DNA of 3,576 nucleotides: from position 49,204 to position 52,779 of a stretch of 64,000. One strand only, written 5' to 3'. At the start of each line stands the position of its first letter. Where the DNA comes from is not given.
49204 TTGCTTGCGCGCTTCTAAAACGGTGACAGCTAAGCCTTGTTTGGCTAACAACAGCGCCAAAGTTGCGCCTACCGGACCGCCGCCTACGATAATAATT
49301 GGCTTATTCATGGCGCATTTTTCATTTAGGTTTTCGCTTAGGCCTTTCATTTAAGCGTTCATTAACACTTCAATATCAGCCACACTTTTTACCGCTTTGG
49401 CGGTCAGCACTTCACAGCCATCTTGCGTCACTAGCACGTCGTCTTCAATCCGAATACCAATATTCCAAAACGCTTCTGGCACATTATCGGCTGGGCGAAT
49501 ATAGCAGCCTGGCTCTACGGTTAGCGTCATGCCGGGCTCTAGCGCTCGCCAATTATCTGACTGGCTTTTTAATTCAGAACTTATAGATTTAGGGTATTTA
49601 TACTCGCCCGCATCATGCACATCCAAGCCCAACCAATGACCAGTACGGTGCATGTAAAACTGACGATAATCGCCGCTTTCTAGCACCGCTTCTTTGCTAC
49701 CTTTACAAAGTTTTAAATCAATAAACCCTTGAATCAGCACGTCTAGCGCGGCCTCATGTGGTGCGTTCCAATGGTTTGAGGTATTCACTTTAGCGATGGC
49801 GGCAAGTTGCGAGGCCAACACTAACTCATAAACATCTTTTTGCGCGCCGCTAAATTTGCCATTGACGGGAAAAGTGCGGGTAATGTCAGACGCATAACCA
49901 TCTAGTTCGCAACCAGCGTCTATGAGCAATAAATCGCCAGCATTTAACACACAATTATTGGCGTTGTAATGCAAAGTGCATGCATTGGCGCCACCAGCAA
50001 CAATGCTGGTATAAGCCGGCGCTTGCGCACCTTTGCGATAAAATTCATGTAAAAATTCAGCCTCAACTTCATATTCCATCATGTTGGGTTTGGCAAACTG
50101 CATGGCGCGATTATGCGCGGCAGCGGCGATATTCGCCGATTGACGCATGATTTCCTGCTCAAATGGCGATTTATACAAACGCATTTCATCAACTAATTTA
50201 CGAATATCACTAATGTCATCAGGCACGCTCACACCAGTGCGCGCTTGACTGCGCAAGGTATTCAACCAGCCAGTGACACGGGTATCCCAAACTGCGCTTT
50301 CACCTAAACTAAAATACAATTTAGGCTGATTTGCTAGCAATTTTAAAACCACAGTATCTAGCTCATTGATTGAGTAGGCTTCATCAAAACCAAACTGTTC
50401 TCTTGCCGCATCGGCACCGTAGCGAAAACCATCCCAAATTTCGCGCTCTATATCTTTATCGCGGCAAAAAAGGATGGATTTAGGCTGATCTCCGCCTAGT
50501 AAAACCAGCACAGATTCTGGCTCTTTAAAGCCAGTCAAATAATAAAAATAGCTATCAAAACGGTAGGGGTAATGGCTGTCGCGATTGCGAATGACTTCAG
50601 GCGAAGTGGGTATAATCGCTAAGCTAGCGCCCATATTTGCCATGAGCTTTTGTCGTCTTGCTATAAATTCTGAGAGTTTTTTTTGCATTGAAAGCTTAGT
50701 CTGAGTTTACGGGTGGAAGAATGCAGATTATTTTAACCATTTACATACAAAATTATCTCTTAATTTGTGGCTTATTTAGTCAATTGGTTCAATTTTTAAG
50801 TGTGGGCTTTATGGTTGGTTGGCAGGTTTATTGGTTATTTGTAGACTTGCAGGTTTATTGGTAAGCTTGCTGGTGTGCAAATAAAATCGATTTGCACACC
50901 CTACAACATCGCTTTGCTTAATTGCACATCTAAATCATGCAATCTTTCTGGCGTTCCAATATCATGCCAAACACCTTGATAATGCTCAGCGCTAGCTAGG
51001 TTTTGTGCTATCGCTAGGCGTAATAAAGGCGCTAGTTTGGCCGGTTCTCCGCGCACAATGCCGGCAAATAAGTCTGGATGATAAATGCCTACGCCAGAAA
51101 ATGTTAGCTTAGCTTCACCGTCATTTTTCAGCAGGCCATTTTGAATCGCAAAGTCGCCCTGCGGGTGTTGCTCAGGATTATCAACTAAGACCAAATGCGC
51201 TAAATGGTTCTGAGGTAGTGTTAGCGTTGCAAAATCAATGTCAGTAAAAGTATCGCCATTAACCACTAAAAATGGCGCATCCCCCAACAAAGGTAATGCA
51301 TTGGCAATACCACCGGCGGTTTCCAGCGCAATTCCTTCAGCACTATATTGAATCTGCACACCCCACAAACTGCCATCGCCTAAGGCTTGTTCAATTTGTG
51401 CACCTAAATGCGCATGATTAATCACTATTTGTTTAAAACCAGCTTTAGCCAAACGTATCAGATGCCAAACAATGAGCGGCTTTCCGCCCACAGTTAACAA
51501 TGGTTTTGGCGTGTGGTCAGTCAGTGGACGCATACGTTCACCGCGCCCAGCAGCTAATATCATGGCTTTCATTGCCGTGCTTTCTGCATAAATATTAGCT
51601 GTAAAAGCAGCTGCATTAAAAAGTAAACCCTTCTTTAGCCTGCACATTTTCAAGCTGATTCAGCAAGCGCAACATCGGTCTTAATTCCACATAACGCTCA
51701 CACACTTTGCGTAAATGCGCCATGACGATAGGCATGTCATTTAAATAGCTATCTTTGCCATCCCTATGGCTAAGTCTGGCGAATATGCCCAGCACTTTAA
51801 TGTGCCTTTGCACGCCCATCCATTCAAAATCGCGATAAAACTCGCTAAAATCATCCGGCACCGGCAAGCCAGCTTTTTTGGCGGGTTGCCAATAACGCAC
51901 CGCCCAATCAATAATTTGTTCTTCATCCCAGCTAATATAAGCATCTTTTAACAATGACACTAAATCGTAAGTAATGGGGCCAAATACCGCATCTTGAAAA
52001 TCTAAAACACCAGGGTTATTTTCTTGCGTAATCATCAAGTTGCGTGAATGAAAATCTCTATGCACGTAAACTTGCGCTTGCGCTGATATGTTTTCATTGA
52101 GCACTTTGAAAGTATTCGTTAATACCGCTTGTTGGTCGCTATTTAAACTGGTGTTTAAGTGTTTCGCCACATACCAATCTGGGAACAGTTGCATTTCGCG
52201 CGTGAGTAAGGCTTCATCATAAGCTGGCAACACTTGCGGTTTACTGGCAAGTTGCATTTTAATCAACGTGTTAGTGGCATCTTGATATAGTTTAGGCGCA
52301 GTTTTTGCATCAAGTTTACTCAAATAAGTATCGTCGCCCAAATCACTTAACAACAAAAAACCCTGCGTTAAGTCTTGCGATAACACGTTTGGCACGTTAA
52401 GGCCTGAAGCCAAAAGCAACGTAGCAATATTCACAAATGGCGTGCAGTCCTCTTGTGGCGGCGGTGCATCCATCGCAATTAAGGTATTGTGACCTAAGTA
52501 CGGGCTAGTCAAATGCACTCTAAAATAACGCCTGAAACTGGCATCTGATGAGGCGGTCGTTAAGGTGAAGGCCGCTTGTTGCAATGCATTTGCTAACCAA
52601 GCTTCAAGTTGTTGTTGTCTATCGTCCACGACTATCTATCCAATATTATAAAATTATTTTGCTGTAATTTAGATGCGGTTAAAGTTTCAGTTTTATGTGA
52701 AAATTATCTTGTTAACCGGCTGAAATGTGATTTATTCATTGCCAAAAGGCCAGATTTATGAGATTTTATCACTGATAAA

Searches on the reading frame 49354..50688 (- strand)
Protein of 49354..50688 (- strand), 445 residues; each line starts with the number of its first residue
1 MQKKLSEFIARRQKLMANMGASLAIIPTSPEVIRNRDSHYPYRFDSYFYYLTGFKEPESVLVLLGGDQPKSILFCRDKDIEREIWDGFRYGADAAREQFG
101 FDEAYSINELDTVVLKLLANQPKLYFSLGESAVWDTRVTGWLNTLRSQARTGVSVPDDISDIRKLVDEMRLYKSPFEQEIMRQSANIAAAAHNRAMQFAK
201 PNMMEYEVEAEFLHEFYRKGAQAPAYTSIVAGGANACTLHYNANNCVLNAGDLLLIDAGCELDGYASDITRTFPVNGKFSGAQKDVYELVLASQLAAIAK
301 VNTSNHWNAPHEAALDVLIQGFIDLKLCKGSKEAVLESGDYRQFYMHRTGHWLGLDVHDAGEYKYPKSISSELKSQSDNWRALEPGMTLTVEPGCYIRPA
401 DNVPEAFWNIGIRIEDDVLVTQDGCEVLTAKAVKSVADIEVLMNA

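Call 61: search_protein_families(library=pfam, proteins=[window:49354-50688:-], max_evalue=0.00001)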
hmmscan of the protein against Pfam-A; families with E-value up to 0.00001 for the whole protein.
window:49354-50688:- (445 aa): 2 families
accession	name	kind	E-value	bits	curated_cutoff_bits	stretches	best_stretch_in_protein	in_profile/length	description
PF00557.29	Peptidase_M24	-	1.1e-64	218.5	23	1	179-422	1-208/208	Metallopeptidase family M24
PF05195.22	AMP_N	-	8.2e-40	135.7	24.6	1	8-125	1-121/121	Aminopeptidase P, N-terminal domain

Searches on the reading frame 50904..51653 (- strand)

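Call 59: search_protein_families(library=pfam, proteins=[window:50904-51653:-], max_evalue=0.00001)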
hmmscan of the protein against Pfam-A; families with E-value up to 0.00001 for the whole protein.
window:50904-51653:- (250 aa): 2 families
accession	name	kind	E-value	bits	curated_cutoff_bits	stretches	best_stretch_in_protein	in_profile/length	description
PF00483.29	NTP_transferase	-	1.1e-24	87.9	21.2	1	29-144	1-120/245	Nucleotidyl transferase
PF12804.13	NTP_transf_3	-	2.7e-12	47.6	27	1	30-135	1-96/160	MobA-like NTP transferase domain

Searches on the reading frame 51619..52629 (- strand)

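Call 60: search_protein_families(library=pfam, proteins=[window:51619-52629:-], max_evalue=0.00001)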
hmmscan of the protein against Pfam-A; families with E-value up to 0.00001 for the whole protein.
window:51619-52629:- (337 aa): 1 family
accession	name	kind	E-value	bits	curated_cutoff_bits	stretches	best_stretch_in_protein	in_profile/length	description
PF01636.29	APH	-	5.5e-33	115.1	23.2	1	23-246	2-229/239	Phosphotransferase enzyme family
